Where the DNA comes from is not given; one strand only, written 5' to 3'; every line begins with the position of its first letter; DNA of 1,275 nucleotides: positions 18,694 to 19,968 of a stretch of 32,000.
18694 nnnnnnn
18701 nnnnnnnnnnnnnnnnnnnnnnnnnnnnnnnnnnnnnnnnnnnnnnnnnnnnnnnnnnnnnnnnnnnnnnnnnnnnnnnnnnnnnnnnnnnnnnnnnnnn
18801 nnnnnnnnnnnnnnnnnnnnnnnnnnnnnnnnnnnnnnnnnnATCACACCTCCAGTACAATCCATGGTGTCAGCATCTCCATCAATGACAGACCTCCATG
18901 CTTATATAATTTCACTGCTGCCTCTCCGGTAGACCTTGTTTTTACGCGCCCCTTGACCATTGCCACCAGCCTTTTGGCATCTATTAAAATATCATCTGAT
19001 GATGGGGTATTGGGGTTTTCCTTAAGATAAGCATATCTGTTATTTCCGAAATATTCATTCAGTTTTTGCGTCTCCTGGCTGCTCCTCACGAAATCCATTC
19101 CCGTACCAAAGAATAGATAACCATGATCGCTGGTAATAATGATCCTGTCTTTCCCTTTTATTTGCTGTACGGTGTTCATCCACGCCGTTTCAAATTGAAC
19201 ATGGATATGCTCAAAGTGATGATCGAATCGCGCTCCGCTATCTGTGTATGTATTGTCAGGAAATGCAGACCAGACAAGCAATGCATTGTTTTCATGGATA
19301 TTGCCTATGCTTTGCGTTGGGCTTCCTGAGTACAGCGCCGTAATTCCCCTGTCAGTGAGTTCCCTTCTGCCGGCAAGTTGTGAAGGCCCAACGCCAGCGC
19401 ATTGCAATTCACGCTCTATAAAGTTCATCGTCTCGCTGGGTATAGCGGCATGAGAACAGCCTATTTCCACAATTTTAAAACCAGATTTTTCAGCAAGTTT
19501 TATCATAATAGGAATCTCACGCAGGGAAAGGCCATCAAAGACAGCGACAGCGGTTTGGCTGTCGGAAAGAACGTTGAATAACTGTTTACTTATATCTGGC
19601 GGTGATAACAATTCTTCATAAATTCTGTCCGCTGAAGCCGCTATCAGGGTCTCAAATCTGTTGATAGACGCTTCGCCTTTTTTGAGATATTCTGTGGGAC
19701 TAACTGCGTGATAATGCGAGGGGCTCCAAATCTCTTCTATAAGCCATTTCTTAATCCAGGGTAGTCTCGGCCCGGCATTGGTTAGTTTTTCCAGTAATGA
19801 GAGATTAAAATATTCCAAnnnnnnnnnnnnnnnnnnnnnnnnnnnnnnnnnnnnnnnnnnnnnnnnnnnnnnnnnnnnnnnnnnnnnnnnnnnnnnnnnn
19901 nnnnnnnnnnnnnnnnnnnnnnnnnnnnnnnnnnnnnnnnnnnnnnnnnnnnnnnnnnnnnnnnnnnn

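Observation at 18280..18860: MazEF toxin-antitoxin pair inserted inside the defence operon with translational-coupling junctions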

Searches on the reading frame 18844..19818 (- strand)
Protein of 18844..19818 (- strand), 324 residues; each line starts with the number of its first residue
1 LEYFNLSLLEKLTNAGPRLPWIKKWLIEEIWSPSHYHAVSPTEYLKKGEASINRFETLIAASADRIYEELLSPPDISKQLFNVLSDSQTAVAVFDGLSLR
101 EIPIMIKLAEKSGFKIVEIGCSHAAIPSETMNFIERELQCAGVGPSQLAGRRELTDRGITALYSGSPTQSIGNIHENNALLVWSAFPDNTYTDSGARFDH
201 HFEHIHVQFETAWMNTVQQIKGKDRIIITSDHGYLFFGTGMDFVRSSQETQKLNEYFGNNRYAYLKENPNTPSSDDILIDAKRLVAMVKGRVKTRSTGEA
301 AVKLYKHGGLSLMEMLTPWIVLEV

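Call 6: search_protein_families(library=pfam, proteins=[window:18844-19818:-], max_evalue=0.01)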
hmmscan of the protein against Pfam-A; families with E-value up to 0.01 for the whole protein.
window:18844-19818:- (324 aa): 0 families

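Call 7: search_protein_families(library=padloc, proteins=[window:18844-19818:-], max_evalue=0.01)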
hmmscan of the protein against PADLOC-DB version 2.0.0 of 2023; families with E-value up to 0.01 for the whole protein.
window:18844-19818:- (324 aa): 2 families
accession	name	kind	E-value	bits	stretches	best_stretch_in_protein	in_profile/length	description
PDLC02564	PglZ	-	3.1e-06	23.9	1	222-321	621-723/855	PglZ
PDLC02566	PglZ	-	5.4e-06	22.9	1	221-322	584-677/774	PglZ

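Call 8: search_protein_families(library=ncbifam, proteins=[window:18844-19818:-], max_evalue=0.01)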
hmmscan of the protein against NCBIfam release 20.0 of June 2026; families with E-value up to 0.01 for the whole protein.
window:18844-19818:- (324 aa): 2 families
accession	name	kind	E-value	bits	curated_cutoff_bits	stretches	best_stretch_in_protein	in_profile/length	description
NF033445.1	BREX_PglZ_4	exception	1.9e-06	26.8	140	1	220-322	582-678/741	BREX-4 system phosphatase PglZ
NF033450.1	BREX_PglZ_1_B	equivalog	4.6e-05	21.7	400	1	221-322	581-674/675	BREX-1 system phosphatase PglZ type B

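Call 9: find_homologous_proteins(query=window:18844-19818:-)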
Query window:18844-19818:- (324 aa): 500 proteins with E <= 0.001 among 1658 candidates; the best 120 are listed.
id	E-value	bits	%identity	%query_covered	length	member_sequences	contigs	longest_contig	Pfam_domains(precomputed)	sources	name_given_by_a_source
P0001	6.5e-214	727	98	100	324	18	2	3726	-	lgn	-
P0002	1.9e-191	653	89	100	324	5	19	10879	-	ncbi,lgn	-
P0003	1.9e-191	653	88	100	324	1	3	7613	-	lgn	-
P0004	4.8e-190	649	88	100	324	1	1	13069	-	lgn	-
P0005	4.4e-181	619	84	100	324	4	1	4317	-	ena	-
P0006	2.9e-170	584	79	99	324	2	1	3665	-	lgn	-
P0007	6.3e-161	553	73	100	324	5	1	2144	PF08665.18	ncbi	ncbi:MAG: hypothetical protein ACUZ9M_00885 [Candidatus Scalindua sp.]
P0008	3.8e-149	514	69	100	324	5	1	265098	-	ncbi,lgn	-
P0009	1.0e-148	513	71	100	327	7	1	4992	-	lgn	-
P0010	6.8e-147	507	69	99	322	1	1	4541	-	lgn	-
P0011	1.1e-145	503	68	97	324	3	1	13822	-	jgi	jgi:hypothetical protein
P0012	1.6e-145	502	69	100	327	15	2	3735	-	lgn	-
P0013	6.4e-145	500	69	99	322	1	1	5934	-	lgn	-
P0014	4.1e-144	498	66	100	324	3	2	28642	-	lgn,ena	-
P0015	7.2e-144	497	66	99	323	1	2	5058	-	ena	-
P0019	1.7e-142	492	68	99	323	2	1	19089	PF08665.18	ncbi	-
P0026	8.4e-137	474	63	100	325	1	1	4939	PF08665.18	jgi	jgi:hypothetical protein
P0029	4.9e-135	468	64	99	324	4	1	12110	PF08665.18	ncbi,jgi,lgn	-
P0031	8.7e-134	464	66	98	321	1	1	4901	PF08665.18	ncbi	-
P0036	6.6e-132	458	65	98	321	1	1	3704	PF08665.18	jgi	jgi:hypothetical protein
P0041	3.8e-131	455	63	100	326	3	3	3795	PF08665.18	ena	-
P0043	8.5e-131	454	64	98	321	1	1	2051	PF08665.18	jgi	jgi:hypothetical protein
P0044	8.6e-131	454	65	98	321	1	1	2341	PF08665.18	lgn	-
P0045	8.9e-131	454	61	99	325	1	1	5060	PF08665.18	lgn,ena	-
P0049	4.4e-130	452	64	98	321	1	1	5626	PF08665.18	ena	-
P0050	8.0e-130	451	63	98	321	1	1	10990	PF08665.18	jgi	jgi:hypothetical protein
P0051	1.1e-129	450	63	98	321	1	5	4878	PF08665.18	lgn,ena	-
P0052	1.2e-129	450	63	98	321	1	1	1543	PF08665.18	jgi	-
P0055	2.1e-129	449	63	98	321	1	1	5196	PF08665.18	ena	-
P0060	5.0e-129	448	63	98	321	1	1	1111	PF08665.18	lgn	-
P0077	1.2e-127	444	62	98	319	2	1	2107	PF08665.18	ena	-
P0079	1.9e-127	443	61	100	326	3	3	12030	PF08665.18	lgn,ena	-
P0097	2.4e-126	439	61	100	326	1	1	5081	PF08665.18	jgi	-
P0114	2.7e-125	436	60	100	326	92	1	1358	PF08665.18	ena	-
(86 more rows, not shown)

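Call 11: find_related_loci(query=A1, collection=genome_contigs, flank=10000)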
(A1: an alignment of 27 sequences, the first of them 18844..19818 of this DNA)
Query A1 (324 aa) in genome_contigs; peptide patterns used: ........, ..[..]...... (x = any residue, [..] = any of these).
137 stretches matched a pattern; 87 encode a relative of the query (tblastn E <= 1e-3); the best 80 are kept; 80 distinct loci.
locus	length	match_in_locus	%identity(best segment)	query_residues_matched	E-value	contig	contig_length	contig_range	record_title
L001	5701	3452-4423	90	1-324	0e+0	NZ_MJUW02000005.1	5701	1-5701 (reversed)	Candidatus Brocadia sapporoensis strain 40 NODE_1964_length_5701_cov_8.3344, whole genome shotgun sequence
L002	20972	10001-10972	69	1-324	1e-156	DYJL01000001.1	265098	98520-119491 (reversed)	MAG TPA_asm: Nitrospira japonica isolate FI88_42_154 Afr_mines_FI88_30_length_265098_cov_64_686572, whole genome shotgun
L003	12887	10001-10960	68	4-323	4e-150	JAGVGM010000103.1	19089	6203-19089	MAG: Thermodesulfovibrionia bacterium isolate DeMMO2_3 c_000000090396, whole genome shotgun sequence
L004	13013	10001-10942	68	11-324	5e-150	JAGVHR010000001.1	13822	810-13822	MAG: Thermodesulfovibrionales bacterium isolate DeMMO2_13 c_000000011078, whole genome shotgun sequence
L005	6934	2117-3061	62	8-323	3e-136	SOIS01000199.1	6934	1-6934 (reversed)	MAG: Candidatus Cloacimonadota bacterium isolate E29_bin43 NODE_4732_length_6934_cov_4.662596, whole genome shotgun sequ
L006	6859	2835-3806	61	1-324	3e-136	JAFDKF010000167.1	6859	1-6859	MAG: Deltaproteobacteria bacterium isolate Meg22_46_Bin_1 Meg22_46_Bin_1_scaffold_31486, whole genome shotgun sequence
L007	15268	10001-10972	61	1-324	4e-136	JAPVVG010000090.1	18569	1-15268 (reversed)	MAG: Desulfobacteraceae bacterium isolate SB_S3_bin18 SB_S3_bin18_000000000090, whole genome shotgun sequence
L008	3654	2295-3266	60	1-324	3e-140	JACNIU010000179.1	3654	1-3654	MAG: Desulfobacterales bacterium isolate NIOZ-UU19 NIOZ-UU_NODE_35493_length_3654_cov_19.6791, whole genome shotgun sequ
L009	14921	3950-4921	60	1-324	4e-136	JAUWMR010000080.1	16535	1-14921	MAG: Desulfobacteraceae bacterium isolate CSMAG_2403 CSMAG_2403_k141_283094_length_16535_cov_14.5472, whole genome shotg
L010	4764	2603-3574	59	1-324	3e-136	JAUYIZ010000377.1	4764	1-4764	MAG: Desulfobacterales bacterium isolate C24_metabat.bin.116_sub C24_k141_1114046, whole genome shotgun sequence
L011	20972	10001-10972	59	1-324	1e-133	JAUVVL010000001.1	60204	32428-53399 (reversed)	MAG: Desulfobacteraceae bacterium isolate CSMAG_1163 CSMAG_1163_k127_474515_length_60204_cov_105.7234, whole genome shot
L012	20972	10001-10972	61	1-323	4e-132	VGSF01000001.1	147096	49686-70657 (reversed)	MAG: Deltaproteobacteria bacterium isolate K_DeepCast_150m_m1_110 K_DeepCast_150m_m1_110_Ga0194126_10000064, whole genom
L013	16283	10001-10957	61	7-324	1e-131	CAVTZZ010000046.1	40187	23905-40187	MAG: uncultured delta proteobacterium isolate MFD04408.bin.2.108 genome assembly, contig: contig_22061, whole genome sho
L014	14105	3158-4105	60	9-324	8e-132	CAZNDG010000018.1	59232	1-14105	MAG TPA_asm: uncultured Syntrophus sp. isolate binchicken_co27_459 genome assembly, contig: NODE_861_length_59232_cov_13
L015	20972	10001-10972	63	1-324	3e-131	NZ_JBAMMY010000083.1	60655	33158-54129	Desulfobacterium sp. N47 k141_51, whole genome shotgun sequence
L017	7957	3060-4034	59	1-324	1e-130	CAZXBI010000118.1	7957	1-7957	MAG TPA_asm: uncultured Syntrophorhabdus sp. isolate SRP302447_co4_432 genome assembly, contig: NODE_24486_length_7957_c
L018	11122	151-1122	58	1-324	2e-130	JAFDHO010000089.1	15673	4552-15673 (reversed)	MAG: Deltaproteobacteria bacterium isolate Meg22_1214_Bin_272 Meg22_1214_Bin_272_scaffold_12883, whole genome shotgun se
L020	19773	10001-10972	61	1-324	1e-127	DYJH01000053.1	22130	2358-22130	MAG TPA_asm: Desulfonema limicola isolate FI88_41_9 Afr_mines_FI88_872_length_22130_cov_3_818437, whole genome shotgun s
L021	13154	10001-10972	54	1-324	2e-123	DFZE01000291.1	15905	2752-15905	MAG TPA_asm: Desulfobacteraceae bacterium UBA4064 UBA4064_contig_5932, whole genome shotgun sequence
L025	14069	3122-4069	48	8-324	9e-105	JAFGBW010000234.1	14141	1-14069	MAG: Candidatus Auribacterota bacterium isolate Zod_Metabat.1054 k87_10714324, whole genome shotgun sequence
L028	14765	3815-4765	46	8-322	2e-100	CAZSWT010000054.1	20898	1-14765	MAG TPA_asm: uncultured Desulfobacteraceae bacterium isolate binchicken_co100_259 genome assembly, contig: NODE_3894_len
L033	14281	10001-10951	45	8-323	2e-94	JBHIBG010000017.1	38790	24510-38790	MAG: Candidatus Methylomirabilia bacterium isolate K_2_bin.23 NODE_322_length_38790_cov_42.212108, whole genome shotgun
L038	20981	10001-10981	44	1-323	1e-89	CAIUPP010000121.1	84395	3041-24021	MAG: uncultured planctomycete isolate AM-2014_bin-0320 genome assembly, contig: bin-0320:121/154, whole genome shotgun s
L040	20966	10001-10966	42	1-323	3e-84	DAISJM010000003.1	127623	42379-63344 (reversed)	MAG TPA_asm: Verrucomicrobiota bacterium isolate CTOTU18273 NODE_111_length_127623_cov_8.547167, whole genome shotgun se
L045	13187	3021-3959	38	9-323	6e-74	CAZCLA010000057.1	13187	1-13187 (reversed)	MAG TPA_asm: uncultured Melioribacteraceae bacterium isolate SRP193661_co1_207 genome assembly, contig: NODE_4729_length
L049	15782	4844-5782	39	8-322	5e-71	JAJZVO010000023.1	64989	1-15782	MAG: Bacteroidetes bacterium isolate SKS5.bin54 NODE_699_length_64989_cov_2.234051, whole genome shotgun sequence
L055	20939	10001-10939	38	8-323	4e-69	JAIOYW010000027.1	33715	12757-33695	MAG: Ignavibacteriales bacterium isolate Tobar12.5m-G23 Tobar12-5m-20mill-C252, whole genome shotgun sequence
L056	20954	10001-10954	37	1-320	2e-68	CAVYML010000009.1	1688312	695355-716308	MAG: Ignavibacteriota bacterium isolate MFD01231.bin.1.4 genome assembly, contig: contig_6831, whole genome shotgun sequ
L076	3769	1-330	53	215-324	5e-33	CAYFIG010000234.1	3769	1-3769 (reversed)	MAG TPA_asm: uncultured bacterium isolate ERP013524_co1_26 genome assembly, contig: NODE_8601_length_3769_cov_4.473075,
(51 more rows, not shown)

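Call 16: search_protein_families(library=pfam, proteins=[L055:10972-11241:+, L055:11238-11741:+, L017:4052-5725:+, L001:4410-4766:+, L001:4744-5160:+, L004:11035-11433:+, L004:11357-11704:+, L012:11082-12134:+, L033:10963-11412:+, L033:11424-11621:+], max_evalue=0.01)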
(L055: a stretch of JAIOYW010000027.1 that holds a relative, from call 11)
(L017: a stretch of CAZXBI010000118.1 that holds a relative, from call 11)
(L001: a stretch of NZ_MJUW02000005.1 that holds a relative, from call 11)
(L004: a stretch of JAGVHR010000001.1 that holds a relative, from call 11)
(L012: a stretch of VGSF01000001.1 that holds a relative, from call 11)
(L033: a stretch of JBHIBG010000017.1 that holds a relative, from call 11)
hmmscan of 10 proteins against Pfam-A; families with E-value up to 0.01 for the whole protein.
L055:10972-11241:+ (89 aa): 1 family
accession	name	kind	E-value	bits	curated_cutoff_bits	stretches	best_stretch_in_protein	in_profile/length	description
PF01402.27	RHH_1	-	0.00095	19.5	20.5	1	18-48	6-36/39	Ribbon-helix-helix protein, copG family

L055:11238-11741:+ (167 aa): 2 families
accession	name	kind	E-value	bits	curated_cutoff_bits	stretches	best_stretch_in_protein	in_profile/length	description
PF01850.27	PIN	-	9e-12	46.1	23.6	1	12-155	1-118/120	PIN domain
PF13470.12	PIN_3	-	0.00022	22.5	27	1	12-77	2-53/115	PIN domain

L017:4052-5725:+ (557 aa): 2 families
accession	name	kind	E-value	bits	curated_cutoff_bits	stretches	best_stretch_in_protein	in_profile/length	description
PF13749.12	HATPase_c_4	-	3.3e-24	85.1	26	1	305-388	1-84/89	Putative ATP-dependent DNA helicase recG C-terminal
PF04326.19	SLFN_AlbA_2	-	1.2e-17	64.9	25.3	1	12-134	1-116/118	Schlafen, AlbA_2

L001:4410-4766:+ (118 aa): 5 families
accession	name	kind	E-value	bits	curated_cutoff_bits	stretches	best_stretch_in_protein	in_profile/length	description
PF18765.7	Polbeta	-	2.6e-12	47.2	26.9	1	22-117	3-91/93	Polymerase beta, Nucleotidyltransferase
PF01909.29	NTP_transf_2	-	5.8e-10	39.9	21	1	22-94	4-79/93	Nucleotidyltransferase domain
PF22600.2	MTPAP-like_central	-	2.8e-05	24.7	27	1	16-73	27-81/139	Poly(A) RNA polymerase, mitochondrial-like, central palm domain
PF04042.21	DNA_pol_E_B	-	0.0014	18.5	29.1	1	15-89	16-87/210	DNA polymerase alpha/epsilon subunit B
PF14792.12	DNA_pol_B_palm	-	0.0039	17.9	25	1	17-67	9-59/113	DNA polymerase beta palm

L001:4744-5160:+ (138 aa): 1 family
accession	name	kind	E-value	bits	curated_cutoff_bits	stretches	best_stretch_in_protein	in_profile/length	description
PF05168.19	HEPN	-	7.6e-25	87.8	22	1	16-131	2-114/117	HEPN domain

L004:11035-11433:+ (132 aa): 1 family
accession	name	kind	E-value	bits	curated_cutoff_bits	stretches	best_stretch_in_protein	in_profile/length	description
PF01850.27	PIN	-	4.3e-18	66.5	23.6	1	4-124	1-119/120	PIN domain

L004:11357-11704:+ (115 aa): 2 families
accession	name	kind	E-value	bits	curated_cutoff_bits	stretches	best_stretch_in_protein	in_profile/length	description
PF22513.2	FitA-like_RHH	-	1.9e-07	31.4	27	1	33-69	2-38/39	Antitoxin FitA-like, ribbon-helix-helix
PF02697.20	VAPB_antitox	-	1.9e-05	25.8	27.9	1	50-107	15-65/69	Putative antitoxin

L012:11082-12134:+ (350 aa): 2 families
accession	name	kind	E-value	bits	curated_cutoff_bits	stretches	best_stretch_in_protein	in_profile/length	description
PF02661.23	Fic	-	2.4e-15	57.6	24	1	107-211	1-91/93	Fic/DOC family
PF13784.11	Fic_N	-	0.0022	18.4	26.7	1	43-97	24-78/82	Fic/DOC family N-terminal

L033:10963-11412:+ (149 aa): 1 family
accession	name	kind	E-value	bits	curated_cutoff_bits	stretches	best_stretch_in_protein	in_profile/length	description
PF01850.27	PIN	-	8.8e-07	30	23.6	1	5-108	1-104/120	PIN domain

L033:11424-11621:+ (65 aa): 0 families

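Call 28: find_related_loci(query=A1, collection=metagenome_contigs, flank=6000)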
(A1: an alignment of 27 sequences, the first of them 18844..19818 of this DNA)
Query A1 (324 aa) in metagenome_contigs; peptide patterns used: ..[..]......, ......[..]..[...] (x = any residue, [..] = any of these).
415 stretches matched a pattern; 187 encode a relative of the query (tblastn E <= 1e-3); the best 80 are kept; 80 distinct loci.
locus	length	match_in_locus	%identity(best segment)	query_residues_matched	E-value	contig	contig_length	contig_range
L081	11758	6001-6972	97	1-324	0e+0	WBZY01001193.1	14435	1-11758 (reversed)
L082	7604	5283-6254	90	1-324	0e+0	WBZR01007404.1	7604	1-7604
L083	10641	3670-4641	98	1-324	0e+0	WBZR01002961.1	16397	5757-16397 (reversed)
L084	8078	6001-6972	83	1-324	0e+0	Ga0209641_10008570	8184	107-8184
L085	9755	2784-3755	83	1-324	0e+0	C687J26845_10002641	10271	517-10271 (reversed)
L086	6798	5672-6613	69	11-324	1e-152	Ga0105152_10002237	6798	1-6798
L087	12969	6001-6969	65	1-323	3e-152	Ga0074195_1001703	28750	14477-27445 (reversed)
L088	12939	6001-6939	69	11-323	3e-151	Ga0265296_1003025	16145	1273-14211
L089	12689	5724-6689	63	4-323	3e-144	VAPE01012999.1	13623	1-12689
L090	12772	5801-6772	61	1-324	5e-144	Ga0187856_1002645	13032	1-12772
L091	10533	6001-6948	64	8-324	7e-141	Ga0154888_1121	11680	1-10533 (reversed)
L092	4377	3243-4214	63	1-324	5e-143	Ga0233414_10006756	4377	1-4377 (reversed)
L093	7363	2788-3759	62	1-324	2e-137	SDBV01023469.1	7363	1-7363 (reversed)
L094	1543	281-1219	63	8-323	7e-149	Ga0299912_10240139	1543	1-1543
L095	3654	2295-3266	60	1-324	2e-140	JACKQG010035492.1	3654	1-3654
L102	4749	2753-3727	60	1-324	9e-137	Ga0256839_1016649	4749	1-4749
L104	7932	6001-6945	62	9-323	4e-134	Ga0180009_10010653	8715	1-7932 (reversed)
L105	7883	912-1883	60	1-324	2e-134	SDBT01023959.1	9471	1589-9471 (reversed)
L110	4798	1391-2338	61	8-323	2e-134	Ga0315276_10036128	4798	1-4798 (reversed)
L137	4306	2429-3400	49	1-324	2e-102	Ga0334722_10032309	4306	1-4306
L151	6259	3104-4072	45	1-323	1e-98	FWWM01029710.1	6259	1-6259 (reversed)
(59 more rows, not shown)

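Call 35: search_protein_families(library=pfam, proteins=[L020:10982-11728:+, L028:4784-5485:+, L028:5489-6070:+, L028:6077-6727:+, L038:10966-11832:+, L040:11668-12528:+, L045:4750-5400:+, L045:5397-6578:+, L049:6891-7571:+, L056:11960-12295:+], max_evalue=0.01)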
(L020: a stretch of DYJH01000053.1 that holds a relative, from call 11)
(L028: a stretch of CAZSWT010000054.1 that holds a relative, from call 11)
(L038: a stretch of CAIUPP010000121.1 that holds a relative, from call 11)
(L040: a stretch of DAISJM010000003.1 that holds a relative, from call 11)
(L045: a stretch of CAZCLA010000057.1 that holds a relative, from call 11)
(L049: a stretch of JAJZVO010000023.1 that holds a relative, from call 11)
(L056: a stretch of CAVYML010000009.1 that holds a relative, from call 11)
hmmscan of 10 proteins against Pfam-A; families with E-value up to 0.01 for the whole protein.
L020:10982-11728:+ (248 aa): 2 families
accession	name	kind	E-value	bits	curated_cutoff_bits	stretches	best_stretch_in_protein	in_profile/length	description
PF12686.12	DUF3800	-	1.2e-18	68.7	21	1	3-211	1-149/149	Protein of unknown function (DUF3800)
PF22896.3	OB_RNR_1st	-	0.0094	16.6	28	0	39-100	25-87/99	Ribonuclease R, OB first domain, N-terminal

L028:4784-5485:+ (233 aa): 0 families

L028:5489-6070:+ (193 aa): 0 families

L028:6077-6727:+ (216 aa): 0 families

L038:10966-11832:+ (288 aa): 0 families

L040:11668-12528:+ (286 aa): 1 family
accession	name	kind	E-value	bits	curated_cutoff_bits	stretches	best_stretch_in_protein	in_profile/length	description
PF12686.12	DUF3800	-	2.9e-07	31.7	21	1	21-223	2-147/149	Protein of unknown function (DUF3800)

L045:4750-5400:+ (216 aa): 0 families

L045:5397-6578:+ (393 aa): 0 families

L049:6891-7571:+ (226 aa): 1 family
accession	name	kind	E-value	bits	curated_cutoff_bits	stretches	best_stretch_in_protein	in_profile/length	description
PF08843.17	AbiEii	-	5.1e-10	40.1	22.5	2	107-219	109-225/238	Nucleotidyl transferase AbiEii toxin, Type IV TA system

L056:11960-12295:+ (111 aa): 1 family
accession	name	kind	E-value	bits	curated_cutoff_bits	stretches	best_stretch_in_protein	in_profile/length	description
PF21956.1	DUF6922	-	7e-09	35.5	27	1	19-56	5-42/52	Family of unknown function (DUF6922)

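Call 36: search_protein_families(library=pfam, proteins=[L088:7274-7633:+, L102:3755-4267:+, L104:7001-7231:+, L104:7212-7460:+, L110:2411-2656:+, L110:2649-3026:+, L151:4232-4426:+, L151:4446-4838:+, L137:3382-3954:+, L076:312-740:+], max_evalue=0.01)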
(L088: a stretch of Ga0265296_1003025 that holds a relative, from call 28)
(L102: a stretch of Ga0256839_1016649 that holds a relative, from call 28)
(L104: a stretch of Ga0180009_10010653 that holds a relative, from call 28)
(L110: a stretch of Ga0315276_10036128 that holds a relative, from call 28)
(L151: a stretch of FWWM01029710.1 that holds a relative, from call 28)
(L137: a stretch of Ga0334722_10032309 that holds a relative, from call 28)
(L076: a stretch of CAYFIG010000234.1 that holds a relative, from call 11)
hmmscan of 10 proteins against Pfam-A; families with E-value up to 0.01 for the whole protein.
L088:7274-7633:+ (119 aa): 1 family
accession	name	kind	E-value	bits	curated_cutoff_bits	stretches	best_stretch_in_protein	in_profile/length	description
PF01934.22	HepT-like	-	1.5e-28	99.3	23.5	1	12-108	1-120/120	Ribonuclease HepT-like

L102:3755-4267:+ (170 aa): 1 family
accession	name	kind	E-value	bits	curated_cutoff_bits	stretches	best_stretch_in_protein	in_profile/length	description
PF01936.24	NYN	-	2e-13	51.5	24.2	1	15-153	5-141/145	NYN domain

L104:7001-7231:+ (76 aa): 3 families
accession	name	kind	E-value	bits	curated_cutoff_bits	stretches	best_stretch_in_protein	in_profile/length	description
PF24113.1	DUF7387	-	0.0034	18.1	27.9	1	17-55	17-55/85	Family of unknown function (DUF7387)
PF15919.11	HicB_lk_antitox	-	0.0077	16.8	27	1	16-57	4-47/123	HicB_like antitoxin of bacterial toxin-antitoxin system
PF21748.3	UPF0150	-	0.0087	16.4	27.3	0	20-55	17-53/64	UPF0150-like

L104:7212-7460:+ (82 aa): 1 family
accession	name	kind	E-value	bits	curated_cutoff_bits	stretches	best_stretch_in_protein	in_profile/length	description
PF07927.17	HicA_toxin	-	1e-17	64.4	27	1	13-70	1-58/58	HicA toxin of bacterial toxin-antitoxin,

L110:2411-2656:+ (81 aa): 1 family
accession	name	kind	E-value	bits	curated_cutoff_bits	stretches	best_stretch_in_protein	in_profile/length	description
PF04255.20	DUF433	-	1.6e-25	89.1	23.6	1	7-62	1-56/56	Protein of unknown function (DUF433)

L110:2649-3026:+ (125 aa): 3 families
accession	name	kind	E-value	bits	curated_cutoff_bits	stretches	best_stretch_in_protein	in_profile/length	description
PF18480.7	DUF5615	-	1.7e-21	76.6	23.8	1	6-112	3-108/110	Domain of unknown function (DUF5615)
PF18478.7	PIN_10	-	6.2e-05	23.4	26.2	1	5-62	2-63/84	PIN like domain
PF14639.11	YqgF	-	0.0099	16.1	35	0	64-120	55-114/150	Holliday-junction resolvase-like of SPT6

L151:4232-4426:+ (64 aa): 0 families

L151:4446-4838:+ (130 aa): 2 families
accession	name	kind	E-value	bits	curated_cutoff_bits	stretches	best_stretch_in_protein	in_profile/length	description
PF13470.12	PIN_3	-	4.4e-10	40.8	27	1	20-105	31-115/115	PIN domain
PF01850.27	PIN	-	0.00034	21.7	23.6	1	4-108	9-116/120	PIN domain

L137:3382-3954:+ (190 aa): 1 family
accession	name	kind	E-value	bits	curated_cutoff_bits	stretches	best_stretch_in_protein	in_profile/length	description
PF01797.21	Y1_Tnp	-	9.3e-10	39.1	23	1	69-166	19-121/121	Transposase IS200 like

L076:312-740:+ (142 aa): 0 families
